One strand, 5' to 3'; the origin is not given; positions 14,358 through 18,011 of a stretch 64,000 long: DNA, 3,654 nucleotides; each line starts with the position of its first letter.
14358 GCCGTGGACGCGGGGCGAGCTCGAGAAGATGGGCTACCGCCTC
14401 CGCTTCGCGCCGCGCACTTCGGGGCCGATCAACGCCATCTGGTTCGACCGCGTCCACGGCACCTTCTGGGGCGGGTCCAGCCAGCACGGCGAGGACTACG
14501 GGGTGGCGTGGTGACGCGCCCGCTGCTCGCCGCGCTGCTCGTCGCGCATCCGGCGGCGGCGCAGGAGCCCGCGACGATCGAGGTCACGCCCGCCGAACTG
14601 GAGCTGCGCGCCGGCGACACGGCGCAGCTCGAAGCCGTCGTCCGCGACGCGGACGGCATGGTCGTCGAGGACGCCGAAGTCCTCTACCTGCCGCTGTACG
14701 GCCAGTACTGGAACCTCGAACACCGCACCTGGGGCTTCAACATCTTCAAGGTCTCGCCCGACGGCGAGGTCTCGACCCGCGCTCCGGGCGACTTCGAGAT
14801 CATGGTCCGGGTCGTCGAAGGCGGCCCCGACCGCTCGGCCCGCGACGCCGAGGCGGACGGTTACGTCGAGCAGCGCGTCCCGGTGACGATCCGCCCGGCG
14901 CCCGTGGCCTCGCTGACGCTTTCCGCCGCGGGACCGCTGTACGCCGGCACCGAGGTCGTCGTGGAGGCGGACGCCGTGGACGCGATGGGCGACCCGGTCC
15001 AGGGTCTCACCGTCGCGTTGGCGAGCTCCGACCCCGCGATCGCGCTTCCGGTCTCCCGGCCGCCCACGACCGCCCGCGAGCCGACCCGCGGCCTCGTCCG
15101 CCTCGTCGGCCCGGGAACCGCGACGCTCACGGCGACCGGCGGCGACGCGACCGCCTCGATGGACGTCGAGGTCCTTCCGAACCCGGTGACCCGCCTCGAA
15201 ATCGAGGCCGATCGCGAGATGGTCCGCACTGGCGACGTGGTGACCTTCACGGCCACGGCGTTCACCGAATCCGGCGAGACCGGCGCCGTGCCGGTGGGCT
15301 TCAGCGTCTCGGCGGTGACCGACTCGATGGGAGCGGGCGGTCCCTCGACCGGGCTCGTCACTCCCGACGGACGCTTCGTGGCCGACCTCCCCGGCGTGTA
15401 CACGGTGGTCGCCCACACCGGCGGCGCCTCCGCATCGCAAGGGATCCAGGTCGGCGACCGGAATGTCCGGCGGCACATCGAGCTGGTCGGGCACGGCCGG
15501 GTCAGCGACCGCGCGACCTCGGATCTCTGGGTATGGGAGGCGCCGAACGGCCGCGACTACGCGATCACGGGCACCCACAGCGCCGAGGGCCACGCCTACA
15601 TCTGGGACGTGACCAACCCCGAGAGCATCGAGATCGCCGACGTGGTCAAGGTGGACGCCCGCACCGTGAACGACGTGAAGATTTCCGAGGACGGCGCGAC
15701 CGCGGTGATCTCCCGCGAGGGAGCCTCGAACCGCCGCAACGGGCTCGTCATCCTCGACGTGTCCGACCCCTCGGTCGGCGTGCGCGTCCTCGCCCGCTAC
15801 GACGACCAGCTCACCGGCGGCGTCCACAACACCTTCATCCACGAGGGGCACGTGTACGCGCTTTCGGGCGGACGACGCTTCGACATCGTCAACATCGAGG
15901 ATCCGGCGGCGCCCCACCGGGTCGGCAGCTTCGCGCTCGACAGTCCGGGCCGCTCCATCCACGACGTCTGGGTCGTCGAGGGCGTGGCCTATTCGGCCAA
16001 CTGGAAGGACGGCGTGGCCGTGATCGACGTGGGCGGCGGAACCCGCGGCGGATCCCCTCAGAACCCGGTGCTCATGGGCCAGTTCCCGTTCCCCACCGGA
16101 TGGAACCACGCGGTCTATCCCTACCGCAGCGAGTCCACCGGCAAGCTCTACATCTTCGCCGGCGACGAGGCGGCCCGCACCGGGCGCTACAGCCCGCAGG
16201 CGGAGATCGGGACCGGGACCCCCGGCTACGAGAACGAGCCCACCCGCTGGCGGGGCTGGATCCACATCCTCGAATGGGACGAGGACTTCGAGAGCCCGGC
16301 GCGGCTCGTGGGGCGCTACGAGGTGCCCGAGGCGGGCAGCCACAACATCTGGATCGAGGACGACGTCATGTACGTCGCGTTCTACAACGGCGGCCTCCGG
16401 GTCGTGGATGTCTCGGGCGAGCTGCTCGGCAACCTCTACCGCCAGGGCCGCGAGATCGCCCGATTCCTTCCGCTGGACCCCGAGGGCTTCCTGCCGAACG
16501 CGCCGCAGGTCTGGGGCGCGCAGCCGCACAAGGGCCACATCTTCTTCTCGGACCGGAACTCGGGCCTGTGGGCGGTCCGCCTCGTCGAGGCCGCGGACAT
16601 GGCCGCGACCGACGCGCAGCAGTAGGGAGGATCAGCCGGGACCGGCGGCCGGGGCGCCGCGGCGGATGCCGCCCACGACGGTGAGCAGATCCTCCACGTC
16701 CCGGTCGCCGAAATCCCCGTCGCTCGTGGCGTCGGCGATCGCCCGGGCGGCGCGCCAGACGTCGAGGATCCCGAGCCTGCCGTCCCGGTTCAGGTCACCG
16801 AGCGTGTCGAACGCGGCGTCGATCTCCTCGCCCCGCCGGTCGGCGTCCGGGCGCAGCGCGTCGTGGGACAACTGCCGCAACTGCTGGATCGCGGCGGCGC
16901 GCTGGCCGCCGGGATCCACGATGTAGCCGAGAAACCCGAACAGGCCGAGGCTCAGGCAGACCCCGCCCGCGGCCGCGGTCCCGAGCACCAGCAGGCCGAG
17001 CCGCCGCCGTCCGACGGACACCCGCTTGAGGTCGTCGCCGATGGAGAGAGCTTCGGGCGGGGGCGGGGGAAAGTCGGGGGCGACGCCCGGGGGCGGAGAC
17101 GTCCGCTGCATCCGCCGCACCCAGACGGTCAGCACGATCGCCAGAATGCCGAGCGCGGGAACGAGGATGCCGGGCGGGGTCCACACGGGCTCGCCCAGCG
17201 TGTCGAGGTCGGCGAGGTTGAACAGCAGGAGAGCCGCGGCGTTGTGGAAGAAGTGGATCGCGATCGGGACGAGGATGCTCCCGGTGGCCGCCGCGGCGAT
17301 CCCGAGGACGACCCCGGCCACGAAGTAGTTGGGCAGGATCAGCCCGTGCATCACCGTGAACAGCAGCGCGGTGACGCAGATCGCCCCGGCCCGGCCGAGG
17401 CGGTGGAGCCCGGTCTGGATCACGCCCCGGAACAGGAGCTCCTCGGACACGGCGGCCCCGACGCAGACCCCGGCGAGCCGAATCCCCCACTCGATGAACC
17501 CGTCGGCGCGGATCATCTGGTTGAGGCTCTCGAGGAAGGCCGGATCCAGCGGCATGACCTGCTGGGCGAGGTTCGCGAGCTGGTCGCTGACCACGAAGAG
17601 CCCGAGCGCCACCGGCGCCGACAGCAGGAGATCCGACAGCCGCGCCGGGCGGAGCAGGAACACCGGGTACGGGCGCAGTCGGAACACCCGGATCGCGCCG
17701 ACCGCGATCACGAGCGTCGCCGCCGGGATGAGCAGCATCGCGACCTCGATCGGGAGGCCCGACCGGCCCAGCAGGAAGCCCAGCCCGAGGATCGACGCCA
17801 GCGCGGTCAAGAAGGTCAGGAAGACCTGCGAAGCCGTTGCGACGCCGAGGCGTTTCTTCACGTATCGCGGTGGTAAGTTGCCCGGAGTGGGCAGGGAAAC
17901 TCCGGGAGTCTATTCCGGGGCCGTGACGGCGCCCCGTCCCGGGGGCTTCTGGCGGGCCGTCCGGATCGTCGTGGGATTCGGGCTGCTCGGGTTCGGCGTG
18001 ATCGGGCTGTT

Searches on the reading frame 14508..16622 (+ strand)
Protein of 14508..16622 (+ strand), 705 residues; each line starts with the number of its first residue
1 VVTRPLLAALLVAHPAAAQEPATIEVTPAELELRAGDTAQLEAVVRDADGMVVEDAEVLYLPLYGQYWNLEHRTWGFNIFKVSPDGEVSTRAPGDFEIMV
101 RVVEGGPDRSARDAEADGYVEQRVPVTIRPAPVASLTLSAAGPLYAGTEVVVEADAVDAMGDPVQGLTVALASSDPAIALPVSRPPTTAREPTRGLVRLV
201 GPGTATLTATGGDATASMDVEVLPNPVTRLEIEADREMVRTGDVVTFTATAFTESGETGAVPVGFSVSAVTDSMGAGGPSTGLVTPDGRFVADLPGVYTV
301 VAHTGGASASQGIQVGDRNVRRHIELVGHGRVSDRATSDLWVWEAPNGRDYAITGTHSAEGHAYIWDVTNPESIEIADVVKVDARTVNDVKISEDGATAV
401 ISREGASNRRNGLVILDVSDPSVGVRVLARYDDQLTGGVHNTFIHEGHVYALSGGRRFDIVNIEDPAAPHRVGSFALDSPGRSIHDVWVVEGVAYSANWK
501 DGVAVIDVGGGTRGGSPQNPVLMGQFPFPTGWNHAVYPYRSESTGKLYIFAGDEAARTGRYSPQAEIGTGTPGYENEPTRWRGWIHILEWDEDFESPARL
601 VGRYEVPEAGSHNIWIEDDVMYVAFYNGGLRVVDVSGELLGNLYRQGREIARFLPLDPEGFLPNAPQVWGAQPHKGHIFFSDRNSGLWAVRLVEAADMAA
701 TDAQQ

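Call 41: search_protein_families(library=pfam, proteins=[window:14508-16622:+], max_evalue=0.0001)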
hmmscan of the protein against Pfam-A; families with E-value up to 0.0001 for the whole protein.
window:14508-16622:+ (705 aa): 1 family
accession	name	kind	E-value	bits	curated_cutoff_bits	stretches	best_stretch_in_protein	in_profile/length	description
PF08309.17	LVIVD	-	1.1e-11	44.3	20.2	0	612-636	5-29/42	LVIVD repeat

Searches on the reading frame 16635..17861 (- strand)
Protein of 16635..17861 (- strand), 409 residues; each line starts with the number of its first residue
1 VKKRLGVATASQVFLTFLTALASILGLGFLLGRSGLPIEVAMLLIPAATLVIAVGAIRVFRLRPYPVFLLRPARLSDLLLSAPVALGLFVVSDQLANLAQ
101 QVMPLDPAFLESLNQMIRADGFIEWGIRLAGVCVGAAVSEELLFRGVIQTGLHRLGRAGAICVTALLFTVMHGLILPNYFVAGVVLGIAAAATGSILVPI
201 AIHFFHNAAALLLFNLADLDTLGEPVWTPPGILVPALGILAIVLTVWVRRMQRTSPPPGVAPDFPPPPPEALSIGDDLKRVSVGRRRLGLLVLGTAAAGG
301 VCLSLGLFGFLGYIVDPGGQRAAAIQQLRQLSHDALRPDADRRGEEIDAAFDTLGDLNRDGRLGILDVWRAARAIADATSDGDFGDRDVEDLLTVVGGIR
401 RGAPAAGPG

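Call 41: search_protein_families(library=pfam, proteins=[window:16635-17861:-], max_evalue=0.0001)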
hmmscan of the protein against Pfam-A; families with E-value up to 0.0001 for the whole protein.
window:16635-17861:- (409 aa): 1 family
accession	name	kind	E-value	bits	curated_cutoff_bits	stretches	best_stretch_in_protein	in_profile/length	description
PF02517.21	Rce1-like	-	3.4e-17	63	22.4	1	128-208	7-92/93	Type II CAAX prenyl endopeptidase Rce1-like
